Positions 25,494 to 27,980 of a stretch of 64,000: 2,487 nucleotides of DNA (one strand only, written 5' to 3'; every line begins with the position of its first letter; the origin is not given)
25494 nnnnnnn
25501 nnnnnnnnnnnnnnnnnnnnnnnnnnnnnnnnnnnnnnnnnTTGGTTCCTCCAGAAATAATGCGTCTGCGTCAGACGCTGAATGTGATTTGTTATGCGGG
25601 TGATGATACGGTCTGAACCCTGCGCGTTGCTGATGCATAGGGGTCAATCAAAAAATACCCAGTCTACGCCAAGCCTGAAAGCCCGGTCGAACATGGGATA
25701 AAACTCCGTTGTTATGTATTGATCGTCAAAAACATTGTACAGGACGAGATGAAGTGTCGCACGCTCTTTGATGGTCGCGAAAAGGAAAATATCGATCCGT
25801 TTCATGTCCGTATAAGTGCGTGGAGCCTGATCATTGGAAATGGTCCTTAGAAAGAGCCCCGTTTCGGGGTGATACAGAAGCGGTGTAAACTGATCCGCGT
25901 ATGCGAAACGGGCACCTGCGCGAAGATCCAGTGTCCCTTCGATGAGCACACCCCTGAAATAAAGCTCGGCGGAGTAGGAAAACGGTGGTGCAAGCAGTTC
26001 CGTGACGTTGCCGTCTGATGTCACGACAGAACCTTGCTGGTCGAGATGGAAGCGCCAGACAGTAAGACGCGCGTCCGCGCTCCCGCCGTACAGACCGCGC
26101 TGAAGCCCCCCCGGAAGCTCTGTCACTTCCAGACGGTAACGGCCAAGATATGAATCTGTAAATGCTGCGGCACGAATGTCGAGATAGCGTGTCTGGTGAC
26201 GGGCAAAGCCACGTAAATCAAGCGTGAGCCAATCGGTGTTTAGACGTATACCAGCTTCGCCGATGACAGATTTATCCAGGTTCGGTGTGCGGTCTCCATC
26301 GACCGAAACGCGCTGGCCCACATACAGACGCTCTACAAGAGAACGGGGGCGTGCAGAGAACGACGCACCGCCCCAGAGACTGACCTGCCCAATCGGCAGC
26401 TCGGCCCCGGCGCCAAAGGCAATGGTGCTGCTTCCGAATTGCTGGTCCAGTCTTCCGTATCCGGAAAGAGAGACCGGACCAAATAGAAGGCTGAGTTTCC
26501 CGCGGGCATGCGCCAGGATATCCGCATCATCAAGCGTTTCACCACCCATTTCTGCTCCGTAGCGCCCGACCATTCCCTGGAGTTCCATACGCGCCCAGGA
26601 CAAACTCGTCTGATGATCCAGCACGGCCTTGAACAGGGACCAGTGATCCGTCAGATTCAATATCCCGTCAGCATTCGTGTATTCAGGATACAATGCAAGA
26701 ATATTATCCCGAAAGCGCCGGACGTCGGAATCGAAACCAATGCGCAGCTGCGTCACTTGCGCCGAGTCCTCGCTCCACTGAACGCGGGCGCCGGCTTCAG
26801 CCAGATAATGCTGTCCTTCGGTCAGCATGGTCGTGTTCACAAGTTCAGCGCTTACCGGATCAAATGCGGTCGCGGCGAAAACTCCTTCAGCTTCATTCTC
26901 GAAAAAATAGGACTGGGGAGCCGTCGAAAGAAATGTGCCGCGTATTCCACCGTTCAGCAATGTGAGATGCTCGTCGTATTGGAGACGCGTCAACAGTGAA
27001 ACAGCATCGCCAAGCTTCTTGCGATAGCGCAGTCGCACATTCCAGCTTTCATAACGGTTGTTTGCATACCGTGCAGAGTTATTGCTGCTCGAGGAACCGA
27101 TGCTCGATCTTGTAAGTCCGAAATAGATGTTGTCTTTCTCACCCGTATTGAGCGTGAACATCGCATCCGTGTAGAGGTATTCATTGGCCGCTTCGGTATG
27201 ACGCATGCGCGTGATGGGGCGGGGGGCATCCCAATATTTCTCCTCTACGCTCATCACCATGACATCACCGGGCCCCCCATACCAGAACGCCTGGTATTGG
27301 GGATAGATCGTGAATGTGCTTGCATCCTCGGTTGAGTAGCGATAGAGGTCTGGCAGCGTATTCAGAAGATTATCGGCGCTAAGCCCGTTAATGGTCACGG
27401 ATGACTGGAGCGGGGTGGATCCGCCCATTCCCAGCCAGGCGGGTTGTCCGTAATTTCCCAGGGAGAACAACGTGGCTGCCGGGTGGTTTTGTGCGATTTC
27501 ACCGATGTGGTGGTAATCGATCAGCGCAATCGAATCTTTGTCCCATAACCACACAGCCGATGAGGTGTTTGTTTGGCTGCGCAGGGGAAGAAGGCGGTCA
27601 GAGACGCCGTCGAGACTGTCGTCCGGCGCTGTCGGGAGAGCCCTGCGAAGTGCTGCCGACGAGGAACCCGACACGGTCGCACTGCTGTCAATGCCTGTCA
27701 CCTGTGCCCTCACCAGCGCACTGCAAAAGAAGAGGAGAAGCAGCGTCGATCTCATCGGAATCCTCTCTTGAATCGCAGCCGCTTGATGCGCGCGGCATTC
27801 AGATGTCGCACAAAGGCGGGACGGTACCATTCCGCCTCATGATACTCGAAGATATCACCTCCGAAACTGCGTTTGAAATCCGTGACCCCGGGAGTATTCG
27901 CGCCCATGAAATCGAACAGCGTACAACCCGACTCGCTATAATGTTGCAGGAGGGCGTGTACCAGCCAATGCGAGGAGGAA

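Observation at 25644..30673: Translationally coupled four-gene operon: two lipoproteins, a FemAB-like acyltransferase and a 700-aa OM β-barrel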

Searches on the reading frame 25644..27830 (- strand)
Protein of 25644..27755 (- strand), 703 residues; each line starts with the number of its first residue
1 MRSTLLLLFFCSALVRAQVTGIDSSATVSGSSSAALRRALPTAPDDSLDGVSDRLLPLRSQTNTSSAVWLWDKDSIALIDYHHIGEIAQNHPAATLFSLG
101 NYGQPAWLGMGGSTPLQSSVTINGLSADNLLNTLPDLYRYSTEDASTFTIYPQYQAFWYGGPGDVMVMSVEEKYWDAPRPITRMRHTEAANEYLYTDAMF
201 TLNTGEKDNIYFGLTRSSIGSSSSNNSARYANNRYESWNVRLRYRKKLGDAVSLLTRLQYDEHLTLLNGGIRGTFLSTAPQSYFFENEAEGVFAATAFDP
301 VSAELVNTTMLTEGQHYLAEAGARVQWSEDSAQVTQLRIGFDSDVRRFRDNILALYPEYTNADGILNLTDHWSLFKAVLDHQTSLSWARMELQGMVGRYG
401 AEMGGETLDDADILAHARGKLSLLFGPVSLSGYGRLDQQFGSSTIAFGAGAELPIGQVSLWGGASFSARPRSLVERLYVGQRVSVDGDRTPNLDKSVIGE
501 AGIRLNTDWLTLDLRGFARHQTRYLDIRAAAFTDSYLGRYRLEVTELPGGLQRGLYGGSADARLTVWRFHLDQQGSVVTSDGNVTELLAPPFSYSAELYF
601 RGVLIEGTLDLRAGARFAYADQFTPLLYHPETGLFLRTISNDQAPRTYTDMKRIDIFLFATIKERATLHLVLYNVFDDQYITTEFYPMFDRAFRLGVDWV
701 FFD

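Call 3: search_protein_families(library=pfam, proteins=[window:25644-27755:-], max_evalue=1)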
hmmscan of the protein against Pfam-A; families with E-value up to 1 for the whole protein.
window:25644-27755:- (703 aa): 2 families
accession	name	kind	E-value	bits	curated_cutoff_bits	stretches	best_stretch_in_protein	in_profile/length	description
PF14121.12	Porin_10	-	3.5e-12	46.3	27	2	561-703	458-597/597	Putative porin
PF18137.7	ORC_WH_C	-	0.3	11.7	26.4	1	349-385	32-68/133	Origin recognition complex winged helix C-terminal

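Call 4: search_protein_families(library=ncbifam, proteins=[window:25644-27755:-], max_evalue=1)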
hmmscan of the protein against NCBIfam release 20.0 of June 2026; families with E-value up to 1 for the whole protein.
window:25644-27755:- (703 aa): 0 families

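Call 43: search_protein_families(library=pfam, proteins=[L001:5120-6073:+, L031:8147-9946:+, L031:9946-11415:+, L029:5884-6981:+, L029:8014-9270:-, L030:2245-2919:+, L030:3904-5070:+, L035:7515-9077:+, L028:2619-4613:+, L031:4435-5559:+], max_evalue=0.01)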
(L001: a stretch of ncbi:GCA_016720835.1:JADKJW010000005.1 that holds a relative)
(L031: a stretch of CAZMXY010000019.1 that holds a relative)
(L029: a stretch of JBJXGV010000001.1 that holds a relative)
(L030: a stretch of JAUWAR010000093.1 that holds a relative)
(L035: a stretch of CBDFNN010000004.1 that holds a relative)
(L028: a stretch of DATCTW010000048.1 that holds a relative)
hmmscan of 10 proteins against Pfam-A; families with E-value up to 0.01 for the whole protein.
L001:5120-6073:+ (317 aa): 1 family
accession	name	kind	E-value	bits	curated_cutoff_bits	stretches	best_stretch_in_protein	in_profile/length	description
PF03734.19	YkuD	-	1.3e-15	58.7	23.4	1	79-196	3-146/146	L,D-transpeptidase catalytic domain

L031:8147-9946:+ (599 aa): 1 family
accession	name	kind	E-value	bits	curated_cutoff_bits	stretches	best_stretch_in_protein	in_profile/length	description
PF20604.3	DUF6798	-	1.8e-17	63.2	26.9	1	416-472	5-61/61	Domain of unknown function (DUF6798)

L031:9946-11415:+ (489 aa): 2 families
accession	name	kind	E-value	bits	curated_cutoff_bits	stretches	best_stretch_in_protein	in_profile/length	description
PF13440.11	Polysacc_synt_3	-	8.6e-21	74.9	23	1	41-339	1-290/293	Polysaccharide biosynthesis protein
PF01943.22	Polysacc_synt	-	5.6e-07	29.7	28.2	1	23-287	7-267/274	Polysaccharide biosynthesis protein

L029:5884-6981:+ (365 aa): 1 family
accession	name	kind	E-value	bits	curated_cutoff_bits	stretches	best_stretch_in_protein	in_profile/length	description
PF01075.23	Glyco_transf_9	-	3.7e-42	144.8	22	1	83-324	2-234/247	Glycosyltransferase family 9 (heptosyltransferase)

L029:8014-9270:- (418 aa): 4 families
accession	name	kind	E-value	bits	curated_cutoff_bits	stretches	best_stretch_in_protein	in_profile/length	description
PF13231.12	PMT_2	-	9.5e-07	29.6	26.1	1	83-222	2-136/160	Dolichyl-phosphate-mannose-protein mannosyltransferase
PF02366.24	PMT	-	3.6e-05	23.9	22.7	1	105-247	80-230/245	Dolichyl-phosphate-mannose-protein mannosyltransferase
PF06197.19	DUF998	-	0.0049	17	30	1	310-379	113-181/184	Protein of unknown function (DUF998)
PF23539.1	DUF7134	-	0.0073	16.4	27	1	139-282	11-150/155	Domain of unknown function (DUF7134)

L030:2245-2919:+ (224 aa): 2 families
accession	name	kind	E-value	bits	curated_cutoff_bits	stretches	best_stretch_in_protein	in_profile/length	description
PF00535.33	Glycos_transf_2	-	2.9e-19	70.1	23.3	1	4-165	1-167/168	Glycosyl transferase family 2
PF13641.12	Glyco_tranf_2_3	-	0.00034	21.1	27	1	3-143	3-140/230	Glycosyltransferase like family 2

L030:3904-5070:+ (389 aa): 1 family
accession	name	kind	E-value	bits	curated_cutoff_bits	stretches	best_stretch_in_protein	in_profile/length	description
PF23019.1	DUF7033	-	1.3e-05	26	27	1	151-211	36-87/90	Family of unknown function (DUF7033)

L035:7515-9077:+ (520 aa): 1 family
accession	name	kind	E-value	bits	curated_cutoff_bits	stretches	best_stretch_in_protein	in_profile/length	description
PF20604.3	DUF6798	-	3.6e-16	59.1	26.9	1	395-449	5-59/61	Domain of unknown function (DUF6798)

L028:2619-4613:+ (664 aa): 2 families
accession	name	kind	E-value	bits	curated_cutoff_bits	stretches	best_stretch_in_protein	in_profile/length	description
PF07715.20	Plug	-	3.1e-11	44.2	23.9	1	56-155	4-102/107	TonB-dependent Receptor Plug Domain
PF14121.12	Porin_10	-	0.00022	20.5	27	0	182-664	105-597/597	Putative porin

L031:4435-5559:+ (374 aa): 1 family
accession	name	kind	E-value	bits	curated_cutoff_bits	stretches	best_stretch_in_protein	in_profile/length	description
PF01936.24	NYN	-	2e-15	58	24.2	1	16-157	1-128/145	NYN domain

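Call 45: search_solved_structures(query=A4, max_evalue=10, show_alignments=2)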
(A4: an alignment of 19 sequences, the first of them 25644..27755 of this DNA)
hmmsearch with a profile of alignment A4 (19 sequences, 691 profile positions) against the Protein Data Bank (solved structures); distinct sequences matched with E-value up to 10: 10.
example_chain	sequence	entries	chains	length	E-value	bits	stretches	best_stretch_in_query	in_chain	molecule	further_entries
8blw_A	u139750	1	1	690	1e-07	33.7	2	9-140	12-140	Vitamin B12 transporter BtuB1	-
3rgn_A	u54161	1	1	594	0.012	16.9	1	42-139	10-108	Vitamin B12 transporter BtuB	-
3rgm_A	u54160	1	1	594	0.012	16.9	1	42-139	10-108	Vitamin B12 transporter BtuB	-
1nqe_A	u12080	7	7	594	0.012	16.9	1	42-139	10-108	Vitamin B12 receptor | Vitamin B12 transporter btuB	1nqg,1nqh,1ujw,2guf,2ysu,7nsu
1nqf_A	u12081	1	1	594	0.013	16.8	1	42-139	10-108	Vitamin B12 receptor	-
3m8b_A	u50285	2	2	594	0.017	16.4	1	45-139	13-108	Vitamin B12 transporter btuB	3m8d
2gsk_A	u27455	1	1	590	0.019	16.3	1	45-139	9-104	Vitamin B12 transporter btuB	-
8bmx_C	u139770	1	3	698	0.023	16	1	56-132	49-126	Putative TonB-linked outer membrane receptor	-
9clm_A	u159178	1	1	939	0.049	14.9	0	12-125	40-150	Transferrin Binding Protein A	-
9yz4_A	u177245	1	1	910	0.31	12.2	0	638-670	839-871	Transferrin-binding protein A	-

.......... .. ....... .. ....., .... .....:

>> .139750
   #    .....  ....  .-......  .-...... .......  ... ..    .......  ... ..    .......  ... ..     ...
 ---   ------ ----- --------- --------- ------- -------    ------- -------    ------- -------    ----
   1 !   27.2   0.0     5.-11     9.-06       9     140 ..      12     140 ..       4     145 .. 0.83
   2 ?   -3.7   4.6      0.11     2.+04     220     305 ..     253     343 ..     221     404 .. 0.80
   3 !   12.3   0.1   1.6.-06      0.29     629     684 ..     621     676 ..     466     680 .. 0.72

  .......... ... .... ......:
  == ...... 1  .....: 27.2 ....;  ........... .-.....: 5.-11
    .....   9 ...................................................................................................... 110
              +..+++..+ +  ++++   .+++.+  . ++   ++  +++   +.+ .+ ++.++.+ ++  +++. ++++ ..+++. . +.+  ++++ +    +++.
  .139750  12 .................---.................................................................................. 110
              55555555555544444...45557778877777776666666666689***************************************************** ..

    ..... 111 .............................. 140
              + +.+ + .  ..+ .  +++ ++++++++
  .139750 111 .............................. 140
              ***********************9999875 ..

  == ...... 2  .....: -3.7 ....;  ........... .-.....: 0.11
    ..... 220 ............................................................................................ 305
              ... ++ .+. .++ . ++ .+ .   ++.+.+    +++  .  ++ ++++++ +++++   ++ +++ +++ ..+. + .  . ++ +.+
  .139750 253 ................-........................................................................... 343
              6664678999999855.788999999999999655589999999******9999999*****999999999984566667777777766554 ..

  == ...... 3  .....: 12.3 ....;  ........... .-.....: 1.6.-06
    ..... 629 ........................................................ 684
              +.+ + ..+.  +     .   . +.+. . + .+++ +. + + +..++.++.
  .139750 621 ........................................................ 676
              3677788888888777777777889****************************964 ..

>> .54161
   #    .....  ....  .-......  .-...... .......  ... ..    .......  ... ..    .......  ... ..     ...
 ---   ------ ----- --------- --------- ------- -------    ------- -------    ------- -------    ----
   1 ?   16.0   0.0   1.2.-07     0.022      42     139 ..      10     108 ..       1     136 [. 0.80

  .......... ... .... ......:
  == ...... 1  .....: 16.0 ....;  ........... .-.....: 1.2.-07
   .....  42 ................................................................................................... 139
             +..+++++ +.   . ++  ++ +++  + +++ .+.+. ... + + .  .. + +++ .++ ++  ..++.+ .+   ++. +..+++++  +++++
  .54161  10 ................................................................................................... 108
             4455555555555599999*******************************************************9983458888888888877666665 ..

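Call 46: search_protein_families(library=pfam, alignment_id=A4, max_evalue=1)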
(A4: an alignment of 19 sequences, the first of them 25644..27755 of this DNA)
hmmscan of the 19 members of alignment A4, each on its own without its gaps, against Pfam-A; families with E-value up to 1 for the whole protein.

A. member 1, window:25644-27755:- (703 aa): 2 families
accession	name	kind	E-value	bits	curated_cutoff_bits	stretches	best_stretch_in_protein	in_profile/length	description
PF14121.12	Porin_10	-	3.5e-12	46.3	27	2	561-703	458-597/597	Putative porin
PF18137.7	ORC_WH_C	-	0.3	11.7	26.4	1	349-385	32-68/133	Origin recognition complex winged helix C-terminal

B. families by the number of members that match (of 19 scanned): 7 families
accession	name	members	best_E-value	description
PF14121.12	Porin_10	19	2.2e-16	Putative porin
PF07715.20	Plug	8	3.1e-11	TonB-dependent Receptor Plug Domain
PF17407.7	Nrap_D6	1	0.0035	Nrap protein domain 6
PF13505.12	OMP_b-brl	1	0.025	Outer membrane protein beta-barrel domain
PF24366.1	DUF7522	1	0.092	Family of unknown function (DUF7522)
PF07626.16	PSD3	1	0.22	Protein of unknown function (DUF1587)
PF18137.7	ORC_WH_C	1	0.3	Origin recognition complex winged helix C-terminal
